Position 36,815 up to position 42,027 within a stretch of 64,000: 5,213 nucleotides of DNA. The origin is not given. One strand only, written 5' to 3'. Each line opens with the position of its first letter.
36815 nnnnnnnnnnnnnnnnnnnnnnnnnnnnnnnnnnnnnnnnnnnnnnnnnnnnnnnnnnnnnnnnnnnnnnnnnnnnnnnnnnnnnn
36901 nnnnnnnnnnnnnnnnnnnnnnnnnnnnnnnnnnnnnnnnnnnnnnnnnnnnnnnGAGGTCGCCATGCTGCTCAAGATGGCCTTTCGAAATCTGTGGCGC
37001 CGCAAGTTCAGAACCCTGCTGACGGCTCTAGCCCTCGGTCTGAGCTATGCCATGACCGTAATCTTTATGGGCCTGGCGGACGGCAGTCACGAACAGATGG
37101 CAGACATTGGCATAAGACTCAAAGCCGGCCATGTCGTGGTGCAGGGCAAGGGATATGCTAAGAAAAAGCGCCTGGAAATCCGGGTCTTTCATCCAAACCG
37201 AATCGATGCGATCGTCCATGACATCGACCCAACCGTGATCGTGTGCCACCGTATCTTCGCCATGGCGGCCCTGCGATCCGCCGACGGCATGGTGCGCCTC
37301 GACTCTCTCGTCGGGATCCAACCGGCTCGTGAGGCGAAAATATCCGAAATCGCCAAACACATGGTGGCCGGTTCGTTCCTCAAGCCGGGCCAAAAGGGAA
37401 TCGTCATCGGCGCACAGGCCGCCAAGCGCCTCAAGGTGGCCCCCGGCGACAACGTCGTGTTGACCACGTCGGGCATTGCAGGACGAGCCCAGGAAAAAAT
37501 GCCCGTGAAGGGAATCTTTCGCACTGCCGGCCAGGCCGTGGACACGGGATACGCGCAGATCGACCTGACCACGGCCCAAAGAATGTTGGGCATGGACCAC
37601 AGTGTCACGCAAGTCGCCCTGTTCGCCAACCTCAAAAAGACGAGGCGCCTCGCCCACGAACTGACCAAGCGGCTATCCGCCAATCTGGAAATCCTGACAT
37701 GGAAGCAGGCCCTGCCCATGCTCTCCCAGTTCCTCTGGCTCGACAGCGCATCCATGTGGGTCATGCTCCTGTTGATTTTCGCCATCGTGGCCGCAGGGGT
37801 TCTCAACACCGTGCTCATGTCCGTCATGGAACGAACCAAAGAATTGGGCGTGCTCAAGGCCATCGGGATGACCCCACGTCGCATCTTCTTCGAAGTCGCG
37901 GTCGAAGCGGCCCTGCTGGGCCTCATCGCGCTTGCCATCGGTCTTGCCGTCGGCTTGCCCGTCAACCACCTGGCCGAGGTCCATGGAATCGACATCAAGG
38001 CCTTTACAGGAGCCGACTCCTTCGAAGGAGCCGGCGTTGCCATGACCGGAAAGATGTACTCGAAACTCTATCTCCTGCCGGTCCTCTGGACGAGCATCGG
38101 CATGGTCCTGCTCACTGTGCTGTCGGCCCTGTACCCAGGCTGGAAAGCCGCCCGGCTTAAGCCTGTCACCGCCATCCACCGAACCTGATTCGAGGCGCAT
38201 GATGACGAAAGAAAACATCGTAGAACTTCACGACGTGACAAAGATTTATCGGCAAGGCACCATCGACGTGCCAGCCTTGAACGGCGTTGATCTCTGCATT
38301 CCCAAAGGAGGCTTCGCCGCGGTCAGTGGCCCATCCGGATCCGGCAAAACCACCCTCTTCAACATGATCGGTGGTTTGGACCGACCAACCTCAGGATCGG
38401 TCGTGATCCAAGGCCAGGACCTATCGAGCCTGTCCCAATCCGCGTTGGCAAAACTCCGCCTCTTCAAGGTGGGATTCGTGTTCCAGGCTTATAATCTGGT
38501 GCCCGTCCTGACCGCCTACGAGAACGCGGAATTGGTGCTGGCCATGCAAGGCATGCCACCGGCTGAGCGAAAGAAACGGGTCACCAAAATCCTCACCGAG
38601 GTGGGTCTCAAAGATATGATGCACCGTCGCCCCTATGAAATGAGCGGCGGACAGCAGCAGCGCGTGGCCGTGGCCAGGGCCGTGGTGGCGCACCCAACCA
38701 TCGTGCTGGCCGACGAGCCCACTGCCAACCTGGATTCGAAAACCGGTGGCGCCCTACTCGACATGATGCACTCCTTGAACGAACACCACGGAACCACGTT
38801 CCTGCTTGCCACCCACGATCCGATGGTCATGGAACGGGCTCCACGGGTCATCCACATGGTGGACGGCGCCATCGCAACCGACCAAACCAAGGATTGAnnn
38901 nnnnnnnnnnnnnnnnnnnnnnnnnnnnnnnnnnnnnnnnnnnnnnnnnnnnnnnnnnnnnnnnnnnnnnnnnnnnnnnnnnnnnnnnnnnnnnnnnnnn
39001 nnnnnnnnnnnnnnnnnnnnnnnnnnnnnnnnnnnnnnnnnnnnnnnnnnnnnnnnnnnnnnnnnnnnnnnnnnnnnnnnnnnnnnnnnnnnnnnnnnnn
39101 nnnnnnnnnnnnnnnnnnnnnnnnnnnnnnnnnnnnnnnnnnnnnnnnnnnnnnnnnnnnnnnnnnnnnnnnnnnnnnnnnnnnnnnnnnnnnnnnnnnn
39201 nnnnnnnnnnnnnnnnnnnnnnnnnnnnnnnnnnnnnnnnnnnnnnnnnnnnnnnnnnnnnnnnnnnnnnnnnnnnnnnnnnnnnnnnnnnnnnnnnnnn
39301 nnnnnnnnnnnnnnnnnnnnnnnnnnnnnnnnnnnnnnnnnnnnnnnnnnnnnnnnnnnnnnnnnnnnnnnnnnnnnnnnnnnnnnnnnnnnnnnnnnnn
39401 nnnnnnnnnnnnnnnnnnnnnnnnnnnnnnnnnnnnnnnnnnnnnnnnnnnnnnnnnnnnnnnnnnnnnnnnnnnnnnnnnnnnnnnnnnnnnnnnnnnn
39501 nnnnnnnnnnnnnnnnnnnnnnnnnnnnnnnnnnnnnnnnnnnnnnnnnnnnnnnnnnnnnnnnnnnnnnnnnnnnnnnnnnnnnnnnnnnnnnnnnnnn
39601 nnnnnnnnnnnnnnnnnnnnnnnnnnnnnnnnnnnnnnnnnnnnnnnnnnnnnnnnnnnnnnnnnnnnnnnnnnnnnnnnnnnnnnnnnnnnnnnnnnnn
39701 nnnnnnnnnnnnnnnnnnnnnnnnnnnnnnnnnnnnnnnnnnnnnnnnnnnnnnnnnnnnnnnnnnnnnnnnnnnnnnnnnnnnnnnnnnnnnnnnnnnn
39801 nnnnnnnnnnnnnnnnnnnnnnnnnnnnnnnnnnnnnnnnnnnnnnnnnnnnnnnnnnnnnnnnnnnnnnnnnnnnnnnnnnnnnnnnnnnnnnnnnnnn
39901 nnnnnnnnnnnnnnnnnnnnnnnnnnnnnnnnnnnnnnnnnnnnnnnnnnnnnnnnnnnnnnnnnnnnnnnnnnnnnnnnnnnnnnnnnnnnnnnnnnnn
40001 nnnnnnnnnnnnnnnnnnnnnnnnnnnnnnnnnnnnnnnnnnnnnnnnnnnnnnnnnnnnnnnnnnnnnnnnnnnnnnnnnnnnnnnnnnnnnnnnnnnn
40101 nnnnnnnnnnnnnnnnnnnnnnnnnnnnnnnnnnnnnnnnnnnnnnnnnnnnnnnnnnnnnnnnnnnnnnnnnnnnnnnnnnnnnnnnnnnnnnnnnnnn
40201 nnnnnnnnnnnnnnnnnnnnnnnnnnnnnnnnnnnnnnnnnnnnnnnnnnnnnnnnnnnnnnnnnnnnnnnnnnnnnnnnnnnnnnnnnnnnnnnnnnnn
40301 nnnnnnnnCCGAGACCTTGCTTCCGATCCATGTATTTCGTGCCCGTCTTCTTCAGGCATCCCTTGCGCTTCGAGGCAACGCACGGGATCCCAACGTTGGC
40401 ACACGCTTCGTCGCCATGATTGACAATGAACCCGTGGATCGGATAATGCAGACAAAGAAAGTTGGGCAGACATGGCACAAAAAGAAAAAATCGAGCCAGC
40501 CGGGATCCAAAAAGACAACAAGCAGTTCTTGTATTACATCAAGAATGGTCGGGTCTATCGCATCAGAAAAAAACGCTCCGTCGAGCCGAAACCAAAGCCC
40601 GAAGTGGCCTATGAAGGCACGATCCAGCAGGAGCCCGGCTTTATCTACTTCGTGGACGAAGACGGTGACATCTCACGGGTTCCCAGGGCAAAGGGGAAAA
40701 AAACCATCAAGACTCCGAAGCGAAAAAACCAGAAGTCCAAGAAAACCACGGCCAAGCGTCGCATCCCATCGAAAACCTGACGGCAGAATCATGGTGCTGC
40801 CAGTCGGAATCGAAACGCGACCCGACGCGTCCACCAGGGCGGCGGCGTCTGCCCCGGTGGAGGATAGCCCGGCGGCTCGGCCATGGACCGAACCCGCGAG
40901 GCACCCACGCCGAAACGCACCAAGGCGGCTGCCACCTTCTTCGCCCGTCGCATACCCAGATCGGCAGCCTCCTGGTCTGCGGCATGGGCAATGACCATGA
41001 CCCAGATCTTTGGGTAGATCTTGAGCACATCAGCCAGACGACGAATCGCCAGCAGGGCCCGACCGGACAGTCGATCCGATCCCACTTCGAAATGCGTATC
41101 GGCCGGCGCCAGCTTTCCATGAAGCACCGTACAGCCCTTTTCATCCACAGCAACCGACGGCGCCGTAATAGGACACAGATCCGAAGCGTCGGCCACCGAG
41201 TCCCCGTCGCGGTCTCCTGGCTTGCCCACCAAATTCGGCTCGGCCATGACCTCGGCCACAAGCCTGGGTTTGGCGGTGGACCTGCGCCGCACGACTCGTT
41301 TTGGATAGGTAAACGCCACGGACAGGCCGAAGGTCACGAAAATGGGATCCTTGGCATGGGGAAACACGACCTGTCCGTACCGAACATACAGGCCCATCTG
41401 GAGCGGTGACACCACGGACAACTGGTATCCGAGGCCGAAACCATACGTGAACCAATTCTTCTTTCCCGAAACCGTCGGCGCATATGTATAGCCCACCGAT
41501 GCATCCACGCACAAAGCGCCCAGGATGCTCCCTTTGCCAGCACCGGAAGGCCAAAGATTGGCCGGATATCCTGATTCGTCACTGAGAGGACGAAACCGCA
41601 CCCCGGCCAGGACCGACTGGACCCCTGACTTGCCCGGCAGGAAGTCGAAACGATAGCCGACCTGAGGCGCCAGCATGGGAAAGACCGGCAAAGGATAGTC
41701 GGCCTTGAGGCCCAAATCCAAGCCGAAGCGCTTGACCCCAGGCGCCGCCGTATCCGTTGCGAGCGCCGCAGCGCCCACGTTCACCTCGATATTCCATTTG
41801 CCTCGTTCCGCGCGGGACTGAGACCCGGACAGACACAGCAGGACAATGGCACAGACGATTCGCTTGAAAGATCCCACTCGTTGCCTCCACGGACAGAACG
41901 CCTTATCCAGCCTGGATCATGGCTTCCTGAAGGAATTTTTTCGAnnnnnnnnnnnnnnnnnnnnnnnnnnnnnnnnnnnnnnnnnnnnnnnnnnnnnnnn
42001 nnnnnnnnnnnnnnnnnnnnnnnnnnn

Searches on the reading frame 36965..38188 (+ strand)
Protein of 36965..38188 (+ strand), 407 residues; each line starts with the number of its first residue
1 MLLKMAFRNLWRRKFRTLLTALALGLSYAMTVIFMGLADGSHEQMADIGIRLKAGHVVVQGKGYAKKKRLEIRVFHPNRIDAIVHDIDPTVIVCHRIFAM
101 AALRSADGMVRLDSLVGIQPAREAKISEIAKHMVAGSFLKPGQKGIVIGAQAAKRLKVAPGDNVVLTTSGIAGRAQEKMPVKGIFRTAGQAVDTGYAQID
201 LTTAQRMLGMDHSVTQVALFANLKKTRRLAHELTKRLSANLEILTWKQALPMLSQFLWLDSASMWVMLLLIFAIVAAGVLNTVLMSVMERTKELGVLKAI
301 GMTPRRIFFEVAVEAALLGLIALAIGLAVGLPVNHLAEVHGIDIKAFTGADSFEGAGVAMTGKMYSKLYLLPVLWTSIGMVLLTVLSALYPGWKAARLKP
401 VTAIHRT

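Call 14: search_protein_families(library=pfam, proteins=[window:36965-38188:+], max_evalue=0.001)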
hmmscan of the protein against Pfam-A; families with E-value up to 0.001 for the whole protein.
window:36965-38188:+ (407 aa): 2 families
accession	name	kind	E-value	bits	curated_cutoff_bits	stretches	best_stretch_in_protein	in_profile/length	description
PF02687.27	FtsX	-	8.5e-19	68.2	25.5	1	266-400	2-120/120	FtsX-like permease C-terminal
PF12704.14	MacB_PCD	-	4.7e-09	37.3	27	1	17-219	1-189/207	MacB-like periplasmic core domain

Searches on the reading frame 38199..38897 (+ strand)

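Call 45: search_protein_families(library=pfam, proteins=[window:38199-38897:+], max_evalue=0.0001)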
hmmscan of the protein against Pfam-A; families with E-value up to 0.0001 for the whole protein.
window:38199-38897:+ (232 aa): 3 families
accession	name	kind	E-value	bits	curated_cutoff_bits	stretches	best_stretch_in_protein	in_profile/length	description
PF00005.33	ABC_tran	-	7.1e-35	121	25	1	27-176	1-137/137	ABC transporter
PF02463.25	SMC_N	-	1.8e-06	28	40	1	37-221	24-212/220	RecF/RecN/SMC N terminal domain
PF13304.12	AAA_21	-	1.3e-05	25.9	27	0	144-211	234-303/304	AAA domain, putative AbiEii toxin, Type IV TA system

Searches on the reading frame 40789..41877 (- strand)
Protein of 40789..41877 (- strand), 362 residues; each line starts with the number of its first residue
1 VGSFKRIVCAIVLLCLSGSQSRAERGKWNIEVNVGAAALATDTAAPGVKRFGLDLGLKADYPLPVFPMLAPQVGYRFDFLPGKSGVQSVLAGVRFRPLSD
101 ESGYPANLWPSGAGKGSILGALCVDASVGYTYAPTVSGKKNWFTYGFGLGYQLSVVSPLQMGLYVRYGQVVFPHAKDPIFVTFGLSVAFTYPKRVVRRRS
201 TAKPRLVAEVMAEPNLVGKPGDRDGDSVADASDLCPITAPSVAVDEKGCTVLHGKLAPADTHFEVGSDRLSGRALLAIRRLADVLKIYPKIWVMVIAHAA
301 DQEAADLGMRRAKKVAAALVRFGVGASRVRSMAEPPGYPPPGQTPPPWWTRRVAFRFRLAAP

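Call 45: search_protein_families(library=pfam, proteins=[window:40789-41877:-], max_evalue=0.0001)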
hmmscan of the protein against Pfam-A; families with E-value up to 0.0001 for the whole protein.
window:40789-41877:- (362 aa): 1 family
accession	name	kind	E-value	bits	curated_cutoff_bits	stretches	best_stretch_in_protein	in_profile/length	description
PF00691.25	OmpA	-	1.1e-06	29.3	27.2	1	263-331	2-76/98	OmpA family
